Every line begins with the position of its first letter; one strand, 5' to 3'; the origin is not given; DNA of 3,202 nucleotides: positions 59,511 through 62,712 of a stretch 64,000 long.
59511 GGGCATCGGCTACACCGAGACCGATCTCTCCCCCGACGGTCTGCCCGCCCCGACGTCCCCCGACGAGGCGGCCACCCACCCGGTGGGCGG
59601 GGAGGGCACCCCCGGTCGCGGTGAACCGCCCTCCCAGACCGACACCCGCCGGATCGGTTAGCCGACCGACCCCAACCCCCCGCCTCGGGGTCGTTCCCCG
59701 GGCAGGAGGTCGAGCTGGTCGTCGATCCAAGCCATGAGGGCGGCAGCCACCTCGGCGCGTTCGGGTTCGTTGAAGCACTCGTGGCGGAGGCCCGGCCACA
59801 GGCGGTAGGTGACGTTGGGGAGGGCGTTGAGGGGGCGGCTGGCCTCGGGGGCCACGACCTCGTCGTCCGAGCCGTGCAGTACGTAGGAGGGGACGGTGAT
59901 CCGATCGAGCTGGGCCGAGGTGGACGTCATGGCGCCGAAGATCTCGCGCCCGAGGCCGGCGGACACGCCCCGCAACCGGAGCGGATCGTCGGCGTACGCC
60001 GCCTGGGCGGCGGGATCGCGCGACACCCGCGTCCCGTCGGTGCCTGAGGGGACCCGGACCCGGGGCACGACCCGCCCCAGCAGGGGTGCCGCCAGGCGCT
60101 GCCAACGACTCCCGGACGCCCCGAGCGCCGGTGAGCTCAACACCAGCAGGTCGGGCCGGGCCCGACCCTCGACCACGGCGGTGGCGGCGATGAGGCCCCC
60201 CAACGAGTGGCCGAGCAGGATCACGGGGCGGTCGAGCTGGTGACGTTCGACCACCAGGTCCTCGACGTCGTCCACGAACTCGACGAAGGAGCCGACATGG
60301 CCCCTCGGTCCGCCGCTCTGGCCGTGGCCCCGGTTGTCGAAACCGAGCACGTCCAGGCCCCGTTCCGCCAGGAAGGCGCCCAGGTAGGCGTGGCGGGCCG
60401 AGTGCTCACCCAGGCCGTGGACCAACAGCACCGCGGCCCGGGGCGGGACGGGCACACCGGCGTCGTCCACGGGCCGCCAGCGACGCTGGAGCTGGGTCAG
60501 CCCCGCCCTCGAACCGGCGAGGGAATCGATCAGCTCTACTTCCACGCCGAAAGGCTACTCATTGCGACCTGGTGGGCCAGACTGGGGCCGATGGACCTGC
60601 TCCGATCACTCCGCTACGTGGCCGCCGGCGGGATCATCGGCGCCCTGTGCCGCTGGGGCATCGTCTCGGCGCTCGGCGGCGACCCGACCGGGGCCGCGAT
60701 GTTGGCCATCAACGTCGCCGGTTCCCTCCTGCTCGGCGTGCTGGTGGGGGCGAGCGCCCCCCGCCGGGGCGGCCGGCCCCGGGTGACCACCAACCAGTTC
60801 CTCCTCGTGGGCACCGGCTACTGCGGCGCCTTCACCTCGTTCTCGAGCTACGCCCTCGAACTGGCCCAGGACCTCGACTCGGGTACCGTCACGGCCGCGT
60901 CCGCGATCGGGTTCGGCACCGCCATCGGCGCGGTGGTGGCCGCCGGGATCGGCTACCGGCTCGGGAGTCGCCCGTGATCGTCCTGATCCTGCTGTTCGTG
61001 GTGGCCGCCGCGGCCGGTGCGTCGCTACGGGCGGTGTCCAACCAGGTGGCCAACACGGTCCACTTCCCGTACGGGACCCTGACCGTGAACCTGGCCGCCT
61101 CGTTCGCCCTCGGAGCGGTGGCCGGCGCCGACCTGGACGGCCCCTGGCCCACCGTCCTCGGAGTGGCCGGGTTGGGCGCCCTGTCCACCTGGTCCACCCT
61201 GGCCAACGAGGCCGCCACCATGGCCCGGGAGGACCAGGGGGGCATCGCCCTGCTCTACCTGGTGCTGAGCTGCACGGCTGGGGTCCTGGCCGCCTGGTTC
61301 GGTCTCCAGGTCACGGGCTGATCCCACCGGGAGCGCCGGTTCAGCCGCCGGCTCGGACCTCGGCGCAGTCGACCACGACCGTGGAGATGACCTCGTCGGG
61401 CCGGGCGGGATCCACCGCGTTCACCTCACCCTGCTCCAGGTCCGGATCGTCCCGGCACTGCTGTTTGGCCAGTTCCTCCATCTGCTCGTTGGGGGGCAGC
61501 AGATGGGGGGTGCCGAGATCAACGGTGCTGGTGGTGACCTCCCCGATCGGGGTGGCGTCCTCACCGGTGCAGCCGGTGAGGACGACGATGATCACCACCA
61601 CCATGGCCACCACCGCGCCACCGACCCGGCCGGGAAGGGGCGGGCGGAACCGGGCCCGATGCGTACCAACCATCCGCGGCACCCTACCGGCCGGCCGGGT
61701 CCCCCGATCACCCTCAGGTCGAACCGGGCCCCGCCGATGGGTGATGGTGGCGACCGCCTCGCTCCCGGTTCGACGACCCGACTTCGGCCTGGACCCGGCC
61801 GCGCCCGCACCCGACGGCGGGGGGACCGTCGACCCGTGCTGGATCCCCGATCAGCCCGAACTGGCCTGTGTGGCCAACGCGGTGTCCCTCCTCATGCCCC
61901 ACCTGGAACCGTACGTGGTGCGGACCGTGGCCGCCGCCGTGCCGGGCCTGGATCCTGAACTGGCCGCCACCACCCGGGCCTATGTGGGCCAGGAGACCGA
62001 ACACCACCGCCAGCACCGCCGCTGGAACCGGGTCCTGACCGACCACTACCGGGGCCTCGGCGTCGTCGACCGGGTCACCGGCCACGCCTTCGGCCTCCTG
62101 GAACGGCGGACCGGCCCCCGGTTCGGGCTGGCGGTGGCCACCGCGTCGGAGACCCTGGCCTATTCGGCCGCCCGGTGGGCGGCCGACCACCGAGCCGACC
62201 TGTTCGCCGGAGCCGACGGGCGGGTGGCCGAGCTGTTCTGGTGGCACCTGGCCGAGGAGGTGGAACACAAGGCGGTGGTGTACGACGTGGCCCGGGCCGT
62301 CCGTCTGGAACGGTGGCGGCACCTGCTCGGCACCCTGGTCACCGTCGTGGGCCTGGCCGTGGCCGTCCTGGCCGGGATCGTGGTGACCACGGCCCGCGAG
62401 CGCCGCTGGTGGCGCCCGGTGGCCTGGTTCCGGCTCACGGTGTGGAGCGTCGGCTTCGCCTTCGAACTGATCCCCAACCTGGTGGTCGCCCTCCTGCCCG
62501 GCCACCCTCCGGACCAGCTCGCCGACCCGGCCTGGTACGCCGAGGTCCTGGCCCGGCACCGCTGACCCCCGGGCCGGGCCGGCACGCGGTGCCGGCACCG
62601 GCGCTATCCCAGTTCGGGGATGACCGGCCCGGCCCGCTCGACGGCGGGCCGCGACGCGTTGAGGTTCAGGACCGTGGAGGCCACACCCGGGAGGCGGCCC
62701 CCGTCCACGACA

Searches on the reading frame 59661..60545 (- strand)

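Call 58: search_protein_families(library=pfam, proteins=[window:59661-60545:-], max_evalue=0.0001)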
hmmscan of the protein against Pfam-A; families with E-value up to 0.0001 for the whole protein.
window:59661-60545:- (295 aa): 5 families
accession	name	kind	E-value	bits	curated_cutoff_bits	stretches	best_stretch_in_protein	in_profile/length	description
PF12146.15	Hydrolase_4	-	3.6e-64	216.8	27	1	34-262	2-239/239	Serine aminopeptidase, S33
PF00561.26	Abhydrolase_1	-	5.9e-22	79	25.8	1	38-144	2-108/245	alpha/beta hydrolase fold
PF12697.13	Abhydrolase_6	-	1.9e-19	71.7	26.3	1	39-269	1-217/217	Alpha/beta hydrolase family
PF20408.4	Abhydrolase_11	-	4e-05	23.9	27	0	36-127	2-97/193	Alpha/beta hydrolase domain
PF07819.20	PGAP1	-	5.6e-05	23.4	24.3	1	91-141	76-130/233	PGAP1-like alpha/beta domain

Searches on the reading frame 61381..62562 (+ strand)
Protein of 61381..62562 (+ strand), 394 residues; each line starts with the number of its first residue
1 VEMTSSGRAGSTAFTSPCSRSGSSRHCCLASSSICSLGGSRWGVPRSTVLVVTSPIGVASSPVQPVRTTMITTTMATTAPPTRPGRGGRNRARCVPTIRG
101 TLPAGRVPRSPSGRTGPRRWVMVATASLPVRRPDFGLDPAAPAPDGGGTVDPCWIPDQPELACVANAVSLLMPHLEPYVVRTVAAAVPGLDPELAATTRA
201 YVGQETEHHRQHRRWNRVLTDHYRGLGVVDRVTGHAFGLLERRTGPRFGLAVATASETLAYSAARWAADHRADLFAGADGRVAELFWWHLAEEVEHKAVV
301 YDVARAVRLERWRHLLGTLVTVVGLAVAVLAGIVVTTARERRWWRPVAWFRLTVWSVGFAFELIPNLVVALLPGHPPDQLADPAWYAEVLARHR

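Call 58: search_protein_families(library=pfam, proteins=[window:61381-62562:+], max_evalue=0.0001)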
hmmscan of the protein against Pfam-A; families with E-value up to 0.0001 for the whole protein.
window:61381-62562:+ (394 aa): 1 family
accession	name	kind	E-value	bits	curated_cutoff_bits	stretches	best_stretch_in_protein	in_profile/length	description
PF10118.14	Metal_hydrol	-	7.6e-41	140.9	33.2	1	149-379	12-245/247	Predicted metal-dependent hydrolase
